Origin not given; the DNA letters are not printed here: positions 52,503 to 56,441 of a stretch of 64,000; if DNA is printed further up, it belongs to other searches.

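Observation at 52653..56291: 1212-aa repeat protein with a SipW-type signal: predicted beta-solenoid tip or adhesin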

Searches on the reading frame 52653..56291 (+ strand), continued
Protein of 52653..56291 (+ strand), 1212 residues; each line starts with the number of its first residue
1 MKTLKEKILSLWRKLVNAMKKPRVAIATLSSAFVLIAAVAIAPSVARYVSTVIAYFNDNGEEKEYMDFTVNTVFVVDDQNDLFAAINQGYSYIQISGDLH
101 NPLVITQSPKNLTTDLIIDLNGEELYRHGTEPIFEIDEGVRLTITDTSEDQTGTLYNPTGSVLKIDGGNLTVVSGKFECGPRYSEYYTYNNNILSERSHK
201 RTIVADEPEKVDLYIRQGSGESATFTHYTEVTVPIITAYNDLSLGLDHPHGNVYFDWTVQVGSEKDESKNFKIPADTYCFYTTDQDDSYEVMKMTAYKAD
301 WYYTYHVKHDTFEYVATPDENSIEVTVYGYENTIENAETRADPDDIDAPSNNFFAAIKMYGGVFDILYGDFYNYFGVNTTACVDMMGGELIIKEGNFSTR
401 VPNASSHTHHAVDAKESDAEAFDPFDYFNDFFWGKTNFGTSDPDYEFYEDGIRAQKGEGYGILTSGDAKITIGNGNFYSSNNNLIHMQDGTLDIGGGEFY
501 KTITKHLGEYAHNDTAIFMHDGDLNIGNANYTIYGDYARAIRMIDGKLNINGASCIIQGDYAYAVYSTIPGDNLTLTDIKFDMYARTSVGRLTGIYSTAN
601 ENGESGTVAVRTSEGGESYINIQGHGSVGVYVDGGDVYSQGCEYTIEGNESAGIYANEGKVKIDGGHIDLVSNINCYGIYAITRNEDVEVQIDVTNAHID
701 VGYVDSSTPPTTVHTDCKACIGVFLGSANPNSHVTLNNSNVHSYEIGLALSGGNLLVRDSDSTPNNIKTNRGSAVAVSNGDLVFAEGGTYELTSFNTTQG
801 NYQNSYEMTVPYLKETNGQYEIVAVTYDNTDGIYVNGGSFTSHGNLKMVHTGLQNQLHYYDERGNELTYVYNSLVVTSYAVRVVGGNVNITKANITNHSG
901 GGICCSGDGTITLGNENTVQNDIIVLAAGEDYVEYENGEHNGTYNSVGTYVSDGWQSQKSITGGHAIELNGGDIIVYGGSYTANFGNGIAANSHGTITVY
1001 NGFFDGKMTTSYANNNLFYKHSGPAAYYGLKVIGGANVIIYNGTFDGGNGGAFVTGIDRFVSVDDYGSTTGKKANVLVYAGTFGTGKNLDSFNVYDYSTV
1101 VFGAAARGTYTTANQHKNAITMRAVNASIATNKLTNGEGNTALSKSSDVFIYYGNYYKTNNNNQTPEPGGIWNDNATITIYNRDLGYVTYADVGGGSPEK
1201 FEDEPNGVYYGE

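Call 48: search_protein_families(library=pfam, proteins=[P0028, P0031, P0030, P0021, P0094, P0014], max_evalue=0.01)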
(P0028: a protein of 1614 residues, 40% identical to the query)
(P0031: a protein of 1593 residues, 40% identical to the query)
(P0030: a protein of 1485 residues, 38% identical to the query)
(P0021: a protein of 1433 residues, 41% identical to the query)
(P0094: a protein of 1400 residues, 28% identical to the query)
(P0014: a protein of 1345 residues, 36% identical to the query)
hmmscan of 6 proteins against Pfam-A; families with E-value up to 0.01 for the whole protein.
P0028 (1614 aa): 0 families

P0031 (1593 aa): 0 families

P0030 (1485 aa): 0 families

P0021 (1433 aa): 0 families

P0094 (1400 aa): 0 families

P0014 (1345 aa): 0 families

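Call 78: search_protein_representatives(alignment_id=A1)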
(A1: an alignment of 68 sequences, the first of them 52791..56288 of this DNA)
Query: 68 sequences, 1170 profile positions. Proteins with E-value up to 0.001 (for the whole library): 546; up to 1e-10: 303; up to 1e-30: 233. The best 150 are listed.
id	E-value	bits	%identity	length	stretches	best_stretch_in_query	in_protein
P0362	0.0e+00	1516.3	-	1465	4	1-628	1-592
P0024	0.0e+00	1510.4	-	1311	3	1-522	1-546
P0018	0.0e+00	1495.2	-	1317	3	3-495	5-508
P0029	0.0e+00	1493.1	-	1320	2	4-624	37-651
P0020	0.0e+00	1444.3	-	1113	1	1-1140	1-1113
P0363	0.0e+00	1422.3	-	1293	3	1-650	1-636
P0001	0.0e+00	1401.8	-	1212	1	4-1135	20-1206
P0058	0.0e+00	1369.8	-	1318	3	6-558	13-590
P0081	0.0e+00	1364.0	-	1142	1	3-1145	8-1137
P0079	0.0e+00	1356.6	-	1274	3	1-522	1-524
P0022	0.0e+00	1355.0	-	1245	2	1-649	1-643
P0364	0.0e+00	1346.5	-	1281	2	10-545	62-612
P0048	0.0e+00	1342.3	-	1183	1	1-1143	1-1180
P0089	0.0e+00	1329.5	-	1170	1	1-1157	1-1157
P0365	0.0e+00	1326.6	-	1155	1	5-1139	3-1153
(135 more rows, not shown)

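Call 83: fold_search(model_id=the predicted structure, library=viral)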
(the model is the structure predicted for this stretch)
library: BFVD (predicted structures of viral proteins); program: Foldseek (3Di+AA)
matches with E <= 10: 333; with E <= 0.001: 0
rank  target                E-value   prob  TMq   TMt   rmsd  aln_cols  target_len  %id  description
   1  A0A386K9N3            6.2e-03  0.18  0.09  0.12  24.8       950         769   10  Minor tail protein [Gordonia phage Turuncu]
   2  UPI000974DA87         2.2e-02  0.18  0.09  0.14  23.3       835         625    8  (no name look-up for this kind of identifier)
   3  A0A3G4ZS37            4.0e-02  0.51  0.18  0.25  16.8       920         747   10  Right handed beta helix domain-containing protein [Edafosvirus sp.]
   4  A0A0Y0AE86            4.5e-02  0.23  0.20  0.21  17.6      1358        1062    8  Putative tail spike protein [Bacillus phage Eldridge]
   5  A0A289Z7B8            4.7e-02  0.30  0.18  0.16  30.6      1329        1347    8  Peptidase S74 domain-containing protein [Serratia phage vB_SmaM_ 2050HW]
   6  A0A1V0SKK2            5.9e-02  0.96  0.20  0.46   8.9       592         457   12  Periplasmic copper-binding protein NosD [Klosneuvirus KNV1]
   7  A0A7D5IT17            5.9e-02  0.77  0.20  0.26  11.7       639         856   11  (no name in the UniProt tables at hand)
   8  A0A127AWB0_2          6.2e-02  0.08  0.13  0.12  24.6      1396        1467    9  Pectate lyase [Bacillus phage SP-15]
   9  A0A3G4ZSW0            6.7e-02  0.66  0.24  0.31  13.2       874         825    9  Right handed beta helix domain-containing protein [Edafosvirus sp.]
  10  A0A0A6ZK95            8.0e-02  0.12  0.11  0.16  23.7       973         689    8  Virion protein [Proteus phage PM16]
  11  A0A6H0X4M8            9.2e-02  0.84  0.16  0.27  12.8       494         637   10  (no name in the UniProt tables at hand)
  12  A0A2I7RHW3            9.6e-02  0.25  0.14  0.22  17.8       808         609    8  (no name in the UniProt tables at hand)
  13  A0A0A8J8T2            1.0e-01  0.16  0.12  0.14  21.3       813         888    9  Depolymerase, capsule K1-specific [Klebsiella phage K64-1]
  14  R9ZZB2                1.0e-01  0.09  0.12  0.13  27.0      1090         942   10  Structural protein [Cellulophaga phage phi17:2]
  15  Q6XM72                1.1e-01  0.41  0.12  0.25  14.1       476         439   10  FirrV-1-A15 [Feldmannia irregularis virus a]
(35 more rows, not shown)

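Call 89: find_related_loci(query=A1, collection=viral_contigs, flank=8000)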
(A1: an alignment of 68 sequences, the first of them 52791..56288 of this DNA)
Query A1 (1166 aa) in viral_contigs; peptide patterns used: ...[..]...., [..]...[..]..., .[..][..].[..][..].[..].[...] (x = any residue, [..] = any of these).
32 stretches matched a pattern, but none encodes a relative of the query by tblastn (E <= 1e-3).

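Call 93: search_protein_families(library=phrogs, proteins=[window:52653-56288:+], max_evalue=0.01)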
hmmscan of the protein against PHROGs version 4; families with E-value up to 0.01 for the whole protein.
window:52653-56288:+ (1212 aa): 0 families
